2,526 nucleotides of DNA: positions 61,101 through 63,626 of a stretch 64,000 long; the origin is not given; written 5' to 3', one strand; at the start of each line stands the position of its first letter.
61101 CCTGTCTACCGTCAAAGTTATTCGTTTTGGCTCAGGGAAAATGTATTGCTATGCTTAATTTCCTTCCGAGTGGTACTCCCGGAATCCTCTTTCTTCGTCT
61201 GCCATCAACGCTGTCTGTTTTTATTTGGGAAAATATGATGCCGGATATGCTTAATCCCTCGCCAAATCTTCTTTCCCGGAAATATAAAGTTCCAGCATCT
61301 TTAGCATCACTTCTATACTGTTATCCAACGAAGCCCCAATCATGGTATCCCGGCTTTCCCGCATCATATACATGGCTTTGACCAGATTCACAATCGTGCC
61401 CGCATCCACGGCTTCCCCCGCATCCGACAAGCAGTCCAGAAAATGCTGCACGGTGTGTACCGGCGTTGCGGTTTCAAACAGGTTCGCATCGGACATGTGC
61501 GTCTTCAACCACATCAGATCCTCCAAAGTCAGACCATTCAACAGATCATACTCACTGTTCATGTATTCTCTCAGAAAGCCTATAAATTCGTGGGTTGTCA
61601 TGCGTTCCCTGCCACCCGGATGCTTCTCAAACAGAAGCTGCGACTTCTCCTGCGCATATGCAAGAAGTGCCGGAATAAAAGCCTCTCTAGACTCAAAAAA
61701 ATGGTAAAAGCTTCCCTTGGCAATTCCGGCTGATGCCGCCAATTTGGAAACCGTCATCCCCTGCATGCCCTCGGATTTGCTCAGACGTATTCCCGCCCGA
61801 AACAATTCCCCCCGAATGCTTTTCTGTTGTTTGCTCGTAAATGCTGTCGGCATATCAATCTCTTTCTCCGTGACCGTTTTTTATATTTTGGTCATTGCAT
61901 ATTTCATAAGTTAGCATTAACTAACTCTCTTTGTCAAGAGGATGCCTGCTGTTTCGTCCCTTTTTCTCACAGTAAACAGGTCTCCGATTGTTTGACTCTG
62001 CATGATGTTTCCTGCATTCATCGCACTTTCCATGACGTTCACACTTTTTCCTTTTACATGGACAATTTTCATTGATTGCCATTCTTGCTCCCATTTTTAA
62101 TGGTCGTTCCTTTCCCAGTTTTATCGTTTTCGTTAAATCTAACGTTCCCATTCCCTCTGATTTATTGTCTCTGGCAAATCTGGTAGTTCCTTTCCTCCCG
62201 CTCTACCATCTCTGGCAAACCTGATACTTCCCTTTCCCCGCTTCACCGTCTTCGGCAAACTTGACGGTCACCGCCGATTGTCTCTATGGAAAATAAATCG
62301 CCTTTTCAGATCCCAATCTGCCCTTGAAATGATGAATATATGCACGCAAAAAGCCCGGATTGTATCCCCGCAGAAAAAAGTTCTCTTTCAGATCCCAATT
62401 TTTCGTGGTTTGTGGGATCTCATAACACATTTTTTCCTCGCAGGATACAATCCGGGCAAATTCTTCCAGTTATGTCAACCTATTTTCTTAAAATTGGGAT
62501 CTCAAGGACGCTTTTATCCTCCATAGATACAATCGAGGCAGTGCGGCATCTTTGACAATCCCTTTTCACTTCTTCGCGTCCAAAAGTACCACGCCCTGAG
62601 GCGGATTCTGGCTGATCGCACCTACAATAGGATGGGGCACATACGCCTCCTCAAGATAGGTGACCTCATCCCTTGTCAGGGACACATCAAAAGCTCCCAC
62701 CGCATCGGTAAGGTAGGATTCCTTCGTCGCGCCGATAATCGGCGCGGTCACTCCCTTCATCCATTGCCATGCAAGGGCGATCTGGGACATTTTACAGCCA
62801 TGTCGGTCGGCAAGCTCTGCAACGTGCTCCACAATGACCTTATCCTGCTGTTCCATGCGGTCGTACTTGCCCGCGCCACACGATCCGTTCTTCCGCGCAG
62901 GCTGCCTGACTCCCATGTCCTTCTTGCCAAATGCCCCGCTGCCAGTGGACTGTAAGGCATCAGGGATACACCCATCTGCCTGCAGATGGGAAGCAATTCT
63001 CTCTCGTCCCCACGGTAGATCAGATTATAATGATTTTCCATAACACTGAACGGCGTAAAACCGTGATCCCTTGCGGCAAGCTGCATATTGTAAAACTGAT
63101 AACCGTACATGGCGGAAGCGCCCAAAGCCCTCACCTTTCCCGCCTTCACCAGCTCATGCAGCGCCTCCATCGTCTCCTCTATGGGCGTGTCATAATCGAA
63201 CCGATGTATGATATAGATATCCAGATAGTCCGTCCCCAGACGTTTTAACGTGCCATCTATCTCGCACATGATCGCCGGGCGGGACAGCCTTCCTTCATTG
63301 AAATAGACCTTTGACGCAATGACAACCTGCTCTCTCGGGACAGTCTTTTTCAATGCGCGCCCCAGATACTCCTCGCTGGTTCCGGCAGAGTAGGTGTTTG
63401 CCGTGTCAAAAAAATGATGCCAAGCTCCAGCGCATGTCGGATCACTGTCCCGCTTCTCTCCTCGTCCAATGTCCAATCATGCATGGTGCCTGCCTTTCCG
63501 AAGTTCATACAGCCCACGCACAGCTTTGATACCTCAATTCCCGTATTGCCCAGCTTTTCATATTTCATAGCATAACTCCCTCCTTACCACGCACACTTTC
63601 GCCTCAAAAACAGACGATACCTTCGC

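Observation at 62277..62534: Copy B of the nested-palindrome element with a lengthened P2 stem, directly abutting 41-bp tandem repeats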

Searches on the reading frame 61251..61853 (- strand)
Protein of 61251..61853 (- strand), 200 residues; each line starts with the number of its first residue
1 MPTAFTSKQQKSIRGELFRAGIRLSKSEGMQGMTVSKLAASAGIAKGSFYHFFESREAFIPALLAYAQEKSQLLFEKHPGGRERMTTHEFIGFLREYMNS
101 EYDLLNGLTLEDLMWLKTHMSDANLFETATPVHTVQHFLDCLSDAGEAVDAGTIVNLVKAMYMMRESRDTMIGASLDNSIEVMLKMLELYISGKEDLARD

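Call 18: find_encoding_contigs(protein=window:61251-61853:-, flank=6000, max_places=10)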
Protein window:61251-61853:- (200 aa): 21 contigs read that carry it; 10 places shown.
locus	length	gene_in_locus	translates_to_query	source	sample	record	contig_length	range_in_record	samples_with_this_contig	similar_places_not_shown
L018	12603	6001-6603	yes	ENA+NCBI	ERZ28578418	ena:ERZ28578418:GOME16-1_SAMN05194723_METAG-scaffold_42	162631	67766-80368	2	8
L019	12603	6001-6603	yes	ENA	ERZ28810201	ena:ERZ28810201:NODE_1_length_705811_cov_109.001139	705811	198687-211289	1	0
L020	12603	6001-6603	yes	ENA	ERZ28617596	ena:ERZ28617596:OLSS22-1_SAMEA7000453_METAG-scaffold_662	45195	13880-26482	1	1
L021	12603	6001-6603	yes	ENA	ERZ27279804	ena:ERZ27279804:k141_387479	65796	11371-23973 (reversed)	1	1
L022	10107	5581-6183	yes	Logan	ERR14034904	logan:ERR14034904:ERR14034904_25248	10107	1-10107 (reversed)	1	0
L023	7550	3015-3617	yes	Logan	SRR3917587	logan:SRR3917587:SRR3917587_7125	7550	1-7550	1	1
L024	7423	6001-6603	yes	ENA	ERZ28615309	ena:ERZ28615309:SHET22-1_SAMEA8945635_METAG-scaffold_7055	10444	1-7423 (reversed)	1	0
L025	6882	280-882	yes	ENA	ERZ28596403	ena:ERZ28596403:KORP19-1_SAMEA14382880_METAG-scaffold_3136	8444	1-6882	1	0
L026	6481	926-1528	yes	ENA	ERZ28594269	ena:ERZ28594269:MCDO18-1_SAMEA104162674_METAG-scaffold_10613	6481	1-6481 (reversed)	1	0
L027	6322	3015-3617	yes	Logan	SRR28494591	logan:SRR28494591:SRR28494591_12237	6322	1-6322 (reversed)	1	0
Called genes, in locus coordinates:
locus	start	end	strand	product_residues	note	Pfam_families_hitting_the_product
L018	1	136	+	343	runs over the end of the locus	PF00294:PfkB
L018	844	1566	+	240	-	PF00072:Response_reg, PF04397:LytTR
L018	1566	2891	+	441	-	PF14501:HATPase_c_5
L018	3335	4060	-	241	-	-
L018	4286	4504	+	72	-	-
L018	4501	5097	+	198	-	PF00248:Aldo_ket_red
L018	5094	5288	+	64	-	-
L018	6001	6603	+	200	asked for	PF00440:TetR_N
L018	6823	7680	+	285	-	PF00561:Abhydrolase_1, PF12697:Abhydrolase_6 (weak), PF12146:Hydrolase_4 (weak)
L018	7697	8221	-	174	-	PF00583:Acetyltransf_1, PF13673:Acetyltransf_10 (weak), PF13420:Acetyltransf_4, PF13508:Acetyltransf_7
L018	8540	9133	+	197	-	PF00440:TetR_N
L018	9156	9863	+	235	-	PF20599:DUF6796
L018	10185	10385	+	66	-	-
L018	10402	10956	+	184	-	PF00440:TetR_N (weak), PF14278:TetR_C_8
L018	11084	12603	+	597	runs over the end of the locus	PF06100:MCRA, PF13450:NAD_binding_8 (weak)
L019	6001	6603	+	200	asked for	PF00440:TetR_N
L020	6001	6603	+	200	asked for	PF00440:TetR_N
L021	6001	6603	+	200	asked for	PF00440:TetR_N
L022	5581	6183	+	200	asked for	PF00440:TetR_N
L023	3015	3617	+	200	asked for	PF00440:TetR_N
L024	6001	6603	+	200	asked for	PF00440:TetR_N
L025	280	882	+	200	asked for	PF00440:TetR_N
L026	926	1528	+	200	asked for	PF00440:TetR_N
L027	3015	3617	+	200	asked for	PF00440:TetR_N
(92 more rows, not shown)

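Call 37: find_homologous_proteins(query=window:61251-61853:-, max_evalue=1e-20)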
Query window:61251-61853:- (200 aa): 341 proteins with E <= 1e-20 among 546 candidates; the best 120 are listed.
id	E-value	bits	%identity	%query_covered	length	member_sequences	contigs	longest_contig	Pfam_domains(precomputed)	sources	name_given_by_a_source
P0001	5.4e-125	432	99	100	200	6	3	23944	PF00440.30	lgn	-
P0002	1.4e-124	431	99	100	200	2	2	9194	PF00440.30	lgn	-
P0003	1.5e-123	428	99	100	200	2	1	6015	PF00440.30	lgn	-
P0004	1.1e-122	425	98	100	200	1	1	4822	PF00440.30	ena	-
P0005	1.5e-122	424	98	100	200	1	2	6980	PF00440.30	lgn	-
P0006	3.4e-110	384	92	97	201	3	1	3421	PF00440.30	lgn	-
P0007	5.2e-110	383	92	97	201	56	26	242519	PF00440.30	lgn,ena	-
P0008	2.1e-107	375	91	97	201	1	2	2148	PF00440.30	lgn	-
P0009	3.9e-96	338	79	99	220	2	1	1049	PF00440.30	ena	-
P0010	2.9e-94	332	80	97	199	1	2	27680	PF00440.30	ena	-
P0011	3.9e-94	332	80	97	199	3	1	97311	PF00440.30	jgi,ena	jgi:AcrR family transcriptional regulator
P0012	1.5e-93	330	78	99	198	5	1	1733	PF00440.30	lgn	-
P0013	4.3e-92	325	77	99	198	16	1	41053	PF00440.30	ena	-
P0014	1.8e-90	320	75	99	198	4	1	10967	PF00440.30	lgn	-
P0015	3.2e-89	316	74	99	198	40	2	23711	PF00440.30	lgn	-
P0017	1.9e-88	313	74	99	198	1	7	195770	PF00440.30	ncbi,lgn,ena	-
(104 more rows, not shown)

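Call 38: find_encoding_contigs(protein=P0007, flank=5000, max_places=3)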
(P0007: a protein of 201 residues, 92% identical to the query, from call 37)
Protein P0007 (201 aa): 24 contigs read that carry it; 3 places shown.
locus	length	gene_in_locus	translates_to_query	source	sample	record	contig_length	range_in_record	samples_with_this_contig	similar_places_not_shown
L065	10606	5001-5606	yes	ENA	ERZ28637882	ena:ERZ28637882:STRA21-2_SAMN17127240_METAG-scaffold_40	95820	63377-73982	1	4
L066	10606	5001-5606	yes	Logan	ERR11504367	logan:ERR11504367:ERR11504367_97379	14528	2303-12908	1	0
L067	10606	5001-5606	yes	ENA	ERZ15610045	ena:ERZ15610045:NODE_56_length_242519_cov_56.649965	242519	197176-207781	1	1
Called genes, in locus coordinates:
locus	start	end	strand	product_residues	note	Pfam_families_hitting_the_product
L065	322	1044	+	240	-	PF00072:Response_reg, PF04397:LytTR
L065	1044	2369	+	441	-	PF14501:HATPase_c_5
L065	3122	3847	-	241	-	-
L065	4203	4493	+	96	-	PF00248:Aldo_ket_red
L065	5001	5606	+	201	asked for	PF00440:TetR_N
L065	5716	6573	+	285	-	PF12697:Abhydrolase_6 (weak), PF00561:Abhydrolase_1, PF12146:Hydrolase_4 (faint)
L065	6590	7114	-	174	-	PF13673:Acetyltransf_10 (weak), PF00583:Acetyltransf_1, PF13420:Acetyltransf_4, PF13508:Acetyltransf_7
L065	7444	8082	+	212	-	PF00440:TetR_N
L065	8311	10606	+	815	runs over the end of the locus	PF01476:LysM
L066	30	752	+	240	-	PF00072:Response_reg, PF04397:LytTR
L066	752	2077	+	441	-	PF14501:HATPase_c_5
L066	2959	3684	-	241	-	-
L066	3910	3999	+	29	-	-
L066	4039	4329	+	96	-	PF00248:Aldo_ket_red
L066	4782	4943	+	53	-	-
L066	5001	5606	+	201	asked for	PF00440:TetR_N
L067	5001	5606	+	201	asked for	PF00440:TetR_N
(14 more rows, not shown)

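Call 39: find_encoding_contigs(protein=P0011, flank=5000, max_places=2)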
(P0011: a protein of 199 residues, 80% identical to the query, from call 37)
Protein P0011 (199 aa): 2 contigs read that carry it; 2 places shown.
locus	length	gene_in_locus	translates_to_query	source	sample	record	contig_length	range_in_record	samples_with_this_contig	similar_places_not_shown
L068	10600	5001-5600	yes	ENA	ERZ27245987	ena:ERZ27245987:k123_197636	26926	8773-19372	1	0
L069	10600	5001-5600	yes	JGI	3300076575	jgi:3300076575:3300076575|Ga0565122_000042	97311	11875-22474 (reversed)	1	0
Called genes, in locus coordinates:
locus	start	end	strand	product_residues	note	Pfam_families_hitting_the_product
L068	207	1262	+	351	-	-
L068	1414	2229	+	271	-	-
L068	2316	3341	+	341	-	PF04245:NA37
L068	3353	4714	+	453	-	PF11187:Mbeg1-like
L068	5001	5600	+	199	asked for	PF00440:TetR_N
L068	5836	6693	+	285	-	PF00561:Abhydrolase_1, PF12697:Abhydrolase_6 (weak), PF12146:Hydrolase_4 (weak)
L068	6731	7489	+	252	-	-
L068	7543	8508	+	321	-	PF04616:Glyco_hydro_43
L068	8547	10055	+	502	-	PF22848:ASD1_dom, PF06964:Alpha-L-AF_C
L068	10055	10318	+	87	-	PF19668:DUF6171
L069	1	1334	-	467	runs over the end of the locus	PF01235:Na_Ala_symp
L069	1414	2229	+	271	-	-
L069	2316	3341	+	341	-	PF04245:NA37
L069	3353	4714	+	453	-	PF11187:Mbeg1-like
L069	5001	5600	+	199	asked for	PF00440:TetR_N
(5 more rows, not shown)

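Call 40: find_encoding_contigs(protein=P0017, flank=5000, max_places=2)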
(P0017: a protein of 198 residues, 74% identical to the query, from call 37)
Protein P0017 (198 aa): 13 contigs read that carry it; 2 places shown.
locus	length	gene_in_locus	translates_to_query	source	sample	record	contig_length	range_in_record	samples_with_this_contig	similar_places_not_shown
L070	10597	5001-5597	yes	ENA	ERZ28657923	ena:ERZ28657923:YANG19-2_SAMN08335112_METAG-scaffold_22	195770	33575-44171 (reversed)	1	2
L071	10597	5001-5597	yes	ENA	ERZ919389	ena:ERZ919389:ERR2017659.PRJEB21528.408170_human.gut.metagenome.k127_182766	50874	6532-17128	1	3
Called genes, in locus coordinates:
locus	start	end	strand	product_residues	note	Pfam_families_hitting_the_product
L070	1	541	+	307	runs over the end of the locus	PF00215:OMPdecase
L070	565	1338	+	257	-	PF00175:NAD_binding_1 (weak), PF10418:DHODB_Fe-S_bind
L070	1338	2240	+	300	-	PF01180:DHO_dh, PF01207:Dus, PF00977:His_biosynth (faint), PF03060:NMO (weak)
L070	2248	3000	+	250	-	PF00072:Response_reg, PF04397:LytTR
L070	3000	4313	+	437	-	PF14689:SPOB_a (faint), PF02518:HATPase_c (faint), PF14501:HATPase_c_5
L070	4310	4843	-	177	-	PF14270:DUF4358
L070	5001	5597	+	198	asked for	PF00440:TetR_N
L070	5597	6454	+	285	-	PF12697:Abhydrolase_6 (weak), PF00561:Abhydrolase_1, PF12146:Hydrolase_4 (weak)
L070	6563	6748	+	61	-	-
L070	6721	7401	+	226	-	PF00156:Pribosyltran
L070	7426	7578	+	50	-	-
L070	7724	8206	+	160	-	PF04892:VanZ-LLP1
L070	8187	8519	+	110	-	PF19639:DUF6142 (weak), PF27331:YnaG (weak)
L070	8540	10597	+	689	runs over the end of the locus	PF02073:Peptidase_M29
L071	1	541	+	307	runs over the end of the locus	PF00215:OMPdecase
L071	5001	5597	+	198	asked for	PF00440:TetR_N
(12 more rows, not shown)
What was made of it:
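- Tried and rejected: The TetR locus in more distant species has lost synteny (calls 39, 40).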

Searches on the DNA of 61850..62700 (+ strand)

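Call 10: search_rna_families(source=window, start=61850, end=62700, threshold=evalue, max_evalue=10)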
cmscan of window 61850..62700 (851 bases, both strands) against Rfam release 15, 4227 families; matches with E-value up to 10: 3.
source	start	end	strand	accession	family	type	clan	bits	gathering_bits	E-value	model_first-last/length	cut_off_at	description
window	62397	62494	+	RF01817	RsaB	Gene; sRNA;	-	19.9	55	3.6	1-60/60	no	RNA Staph. aureus A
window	62086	62124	-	RF01098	RF_site9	Cis-reg; frameshift_element;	-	18.1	70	2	1-50/50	no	Gag/pro ribosomal frameshift site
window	62370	62412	-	RF01175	snoU83D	Gene; snRNA; snoRNA; CD-box;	-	15.9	55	5.7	1-81/81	no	Small nucleolar RNA U83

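Call 23: search_dna_similar(query=window:62260-62550:+, collection=plasmids, mode=distant, max_evalue=0.01)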
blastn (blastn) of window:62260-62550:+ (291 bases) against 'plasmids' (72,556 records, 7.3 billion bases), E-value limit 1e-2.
No match.

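Call 24: search_dna_similar(query=window:62260-62550:+, collection=phages, mode=distant, max_evalue=0.01)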
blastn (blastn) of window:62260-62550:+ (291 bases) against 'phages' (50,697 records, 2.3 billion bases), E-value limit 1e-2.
No match.

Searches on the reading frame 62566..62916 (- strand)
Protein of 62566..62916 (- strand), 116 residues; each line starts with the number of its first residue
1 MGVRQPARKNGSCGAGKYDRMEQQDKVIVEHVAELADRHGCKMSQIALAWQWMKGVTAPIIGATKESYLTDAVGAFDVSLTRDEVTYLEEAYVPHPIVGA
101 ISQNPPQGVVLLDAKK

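Call 76: search_protein_families(library=pfam, proteins=[window:62566-62916:-], max_evalue=0.01)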
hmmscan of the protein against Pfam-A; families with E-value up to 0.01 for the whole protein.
window:62566-62916:- (116 aa): 1 family
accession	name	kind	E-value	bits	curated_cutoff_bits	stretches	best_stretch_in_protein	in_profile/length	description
PF00248.27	Aldo_ket_red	-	4.6e-11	42.8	24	1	27-92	224-290/291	Aldo/keto reductase family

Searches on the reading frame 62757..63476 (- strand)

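Call 76: search_protein_families(library=pfam, proteins=[window:62757-63476:-], max_evalue=0.01)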
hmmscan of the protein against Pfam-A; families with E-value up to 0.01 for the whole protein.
window:62757-63476:- (239 aa): 1 family
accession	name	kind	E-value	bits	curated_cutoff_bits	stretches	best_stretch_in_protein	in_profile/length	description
PF00248.27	Aldo_ket_red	-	6e-48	163.8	24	1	22-202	35-216/291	Aldo/keto reductase family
